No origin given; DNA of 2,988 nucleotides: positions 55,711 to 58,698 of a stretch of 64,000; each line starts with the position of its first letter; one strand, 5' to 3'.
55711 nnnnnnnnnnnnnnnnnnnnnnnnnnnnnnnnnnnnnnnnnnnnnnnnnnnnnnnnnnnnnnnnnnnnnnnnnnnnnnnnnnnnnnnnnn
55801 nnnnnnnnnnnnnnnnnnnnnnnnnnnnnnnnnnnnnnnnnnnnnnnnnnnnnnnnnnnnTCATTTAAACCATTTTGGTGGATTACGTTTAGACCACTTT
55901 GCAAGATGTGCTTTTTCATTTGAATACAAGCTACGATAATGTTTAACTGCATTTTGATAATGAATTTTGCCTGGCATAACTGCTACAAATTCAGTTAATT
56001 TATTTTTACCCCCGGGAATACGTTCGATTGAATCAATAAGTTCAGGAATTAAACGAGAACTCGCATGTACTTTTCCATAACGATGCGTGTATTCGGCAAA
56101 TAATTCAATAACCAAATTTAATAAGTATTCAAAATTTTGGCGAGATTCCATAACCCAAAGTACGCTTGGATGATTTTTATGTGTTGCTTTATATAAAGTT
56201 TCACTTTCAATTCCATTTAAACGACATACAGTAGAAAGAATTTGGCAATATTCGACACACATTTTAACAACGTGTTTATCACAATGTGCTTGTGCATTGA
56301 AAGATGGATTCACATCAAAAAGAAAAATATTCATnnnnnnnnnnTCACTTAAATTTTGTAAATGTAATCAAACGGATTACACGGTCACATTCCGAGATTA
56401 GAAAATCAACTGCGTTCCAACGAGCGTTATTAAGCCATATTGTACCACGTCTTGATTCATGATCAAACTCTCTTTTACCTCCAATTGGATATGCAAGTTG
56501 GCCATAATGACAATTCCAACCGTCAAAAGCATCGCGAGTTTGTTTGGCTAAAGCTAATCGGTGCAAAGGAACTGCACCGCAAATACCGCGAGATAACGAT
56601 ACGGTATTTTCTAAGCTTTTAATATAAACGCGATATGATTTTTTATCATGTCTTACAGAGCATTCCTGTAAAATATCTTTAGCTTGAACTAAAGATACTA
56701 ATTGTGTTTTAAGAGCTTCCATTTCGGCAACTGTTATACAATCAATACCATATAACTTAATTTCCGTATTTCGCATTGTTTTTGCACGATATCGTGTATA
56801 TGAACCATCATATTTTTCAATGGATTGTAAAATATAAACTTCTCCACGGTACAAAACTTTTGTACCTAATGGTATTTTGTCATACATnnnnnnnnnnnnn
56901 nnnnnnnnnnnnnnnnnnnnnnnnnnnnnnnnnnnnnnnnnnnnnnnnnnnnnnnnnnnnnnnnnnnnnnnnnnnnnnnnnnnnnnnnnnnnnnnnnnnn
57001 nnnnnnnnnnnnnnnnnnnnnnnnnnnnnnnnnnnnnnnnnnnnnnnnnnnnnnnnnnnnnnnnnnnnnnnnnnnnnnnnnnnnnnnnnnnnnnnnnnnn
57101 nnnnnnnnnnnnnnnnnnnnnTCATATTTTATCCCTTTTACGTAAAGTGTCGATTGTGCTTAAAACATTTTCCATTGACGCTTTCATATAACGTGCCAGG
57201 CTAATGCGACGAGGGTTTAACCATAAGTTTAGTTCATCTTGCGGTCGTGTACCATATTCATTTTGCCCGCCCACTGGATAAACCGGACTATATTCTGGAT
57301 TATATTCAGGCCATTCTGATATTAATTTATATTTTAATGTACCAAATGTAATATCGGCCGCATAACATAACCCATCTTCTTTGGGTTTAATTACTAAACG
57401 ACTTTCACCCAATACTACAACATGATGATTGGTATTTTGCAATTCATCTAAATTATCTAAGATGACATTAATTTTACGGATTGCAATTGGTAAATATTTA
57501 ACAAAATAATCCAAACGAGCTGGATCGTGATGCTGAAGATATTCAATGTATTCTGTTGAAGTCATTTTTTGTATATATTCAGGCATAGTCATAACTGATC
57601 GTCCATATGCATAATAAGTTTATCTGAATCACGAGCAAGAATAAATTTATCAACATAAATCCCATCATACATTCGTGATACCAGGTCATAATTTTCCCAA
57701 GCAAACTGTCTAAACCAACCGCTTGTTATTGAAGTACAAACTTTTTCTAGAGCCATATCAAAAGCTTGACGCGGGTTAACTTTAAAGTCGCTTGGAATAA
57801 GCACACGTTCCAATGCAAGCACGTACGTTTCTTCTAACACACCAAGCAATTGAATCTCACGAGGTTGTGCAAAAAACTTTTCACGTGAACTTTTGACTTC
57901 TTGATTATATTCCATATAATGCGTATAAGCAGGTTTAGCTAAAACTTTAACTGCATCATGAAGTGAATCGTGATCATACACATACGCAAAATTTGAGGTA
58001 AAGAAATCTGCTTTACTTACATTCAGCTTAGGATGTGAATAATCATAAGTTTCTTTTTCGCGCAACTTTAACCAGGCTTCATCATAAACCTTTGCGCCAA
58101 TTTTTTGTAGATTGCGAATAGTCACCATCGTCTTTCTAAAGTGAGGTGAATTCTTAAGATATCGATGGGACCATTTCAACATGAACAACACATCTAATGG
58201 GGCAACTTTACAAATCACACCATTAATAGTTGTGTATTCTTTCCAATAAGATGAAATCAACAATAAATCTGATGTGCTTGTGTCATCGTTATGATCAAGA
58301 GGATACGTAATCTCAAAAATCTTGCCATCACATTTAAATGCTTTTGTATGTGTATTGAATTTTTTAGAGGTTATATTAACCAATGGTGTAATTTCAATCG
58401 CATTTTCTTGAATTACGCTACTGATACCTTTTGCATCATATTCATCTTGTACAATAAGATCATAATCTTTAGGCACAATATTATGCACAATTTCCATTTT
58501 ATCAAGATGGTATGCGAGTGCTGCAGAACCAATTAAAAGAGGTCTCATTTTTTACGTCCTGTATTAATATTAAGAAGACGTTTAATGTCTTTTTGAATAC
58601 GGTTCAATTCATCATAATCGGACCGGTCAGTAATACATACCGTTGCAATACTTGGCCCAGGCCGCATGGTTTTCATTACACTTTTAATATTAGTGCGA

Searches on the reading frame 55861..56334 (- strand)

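Call 96: search_protein_families(library=pfam, proteins=[window:55861-56334:-], max_evalue=0.01)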
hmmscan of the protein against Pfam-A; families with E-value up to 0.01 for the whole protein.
window:55861-56334:- (157 aa): 1 family
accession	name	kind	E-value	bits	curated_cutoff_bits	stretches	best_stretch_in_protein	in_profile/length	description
PF03013.19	Pyr_excise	-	2e-07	31.7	23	1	1-88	1-74/81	Pyrimidine dimer DNA glycosylase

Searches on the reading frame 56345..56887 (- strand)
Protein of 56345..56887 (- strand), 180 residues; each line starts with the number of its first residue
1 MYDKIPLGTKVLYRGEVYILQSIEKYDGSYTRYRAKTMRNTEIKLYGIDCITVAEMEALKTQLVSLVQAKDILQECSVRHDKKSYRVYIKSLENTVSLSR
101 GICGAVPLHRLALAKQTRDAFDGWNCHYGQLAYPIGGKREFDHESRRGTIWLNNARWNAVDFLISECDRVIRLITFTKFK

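Call 63: search_protein_families(library=phrogs, proteins=[window:56345-56887:-], max_evalue=0.001)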
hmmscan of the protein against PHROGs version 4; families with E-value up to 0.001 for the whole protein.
window:56345-56887:- (180 aa): 1 family
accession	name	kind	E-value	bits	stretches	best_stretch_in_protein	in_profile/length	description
phrog_6323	-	unknown function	8.1e-06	26.7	1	72-170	18-116/130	-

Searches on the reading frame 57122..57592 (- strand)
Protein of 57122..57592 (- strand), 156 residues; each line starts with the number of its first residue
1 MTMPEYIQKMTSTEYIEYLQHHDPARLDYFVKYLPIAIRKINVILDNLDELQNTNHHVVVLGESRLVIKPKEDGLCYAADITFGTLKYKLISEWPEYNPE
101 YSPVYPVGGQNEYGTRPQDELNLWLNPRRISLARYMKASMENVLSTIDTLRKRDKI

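Call 63: search_protein_families(library=phrogs, proteins=[window:57122-57592:-], max_evalue=0.001)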
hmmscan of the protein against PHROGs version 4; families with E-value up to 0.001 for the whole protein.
window:57122-57592:- (156 aa): 1 family
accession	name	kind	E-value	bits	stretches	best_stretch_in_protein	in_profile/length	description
phrog_6323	-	unknown function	3.6e-38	131.3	1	28-145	2-118/130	-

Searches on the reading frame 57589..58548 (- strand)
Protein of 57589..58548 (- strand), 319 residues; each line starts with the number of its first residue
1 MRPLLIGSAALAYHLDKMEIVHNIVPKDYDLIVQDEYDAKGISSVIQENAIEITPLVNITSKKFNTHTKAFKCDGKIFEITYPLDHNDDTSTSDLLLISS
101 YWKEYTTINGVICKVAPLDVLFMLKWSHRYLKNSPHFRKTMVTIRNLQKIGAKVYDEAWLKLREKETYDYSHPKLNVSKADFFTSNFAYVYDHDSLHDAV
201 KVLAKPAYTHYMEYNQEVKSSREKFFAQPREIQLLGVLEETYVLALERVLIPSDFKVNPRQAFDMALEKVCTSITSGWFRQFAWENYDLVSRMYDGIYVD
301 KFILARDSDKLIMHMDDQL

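Call 96: search_protein_families(library=pfam, proteins=[window:57589-58548:-], max_evalue=0.01)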
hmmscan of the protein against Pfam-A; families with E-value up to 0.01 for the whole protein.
window:57589-58548:- (319 aa): 2 families
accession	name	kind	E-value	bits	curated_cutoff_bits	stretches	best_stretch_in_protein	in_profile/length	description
PF23940.1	DUF7275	-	9.5e-70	234.8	27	1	121-294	2-178/188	Domain of unknown function (DUF7275)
PF23942.1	DUF7277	-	1.6e-12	48.4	27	1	3-97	1-83/87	Domain of unknown function (DUF7277)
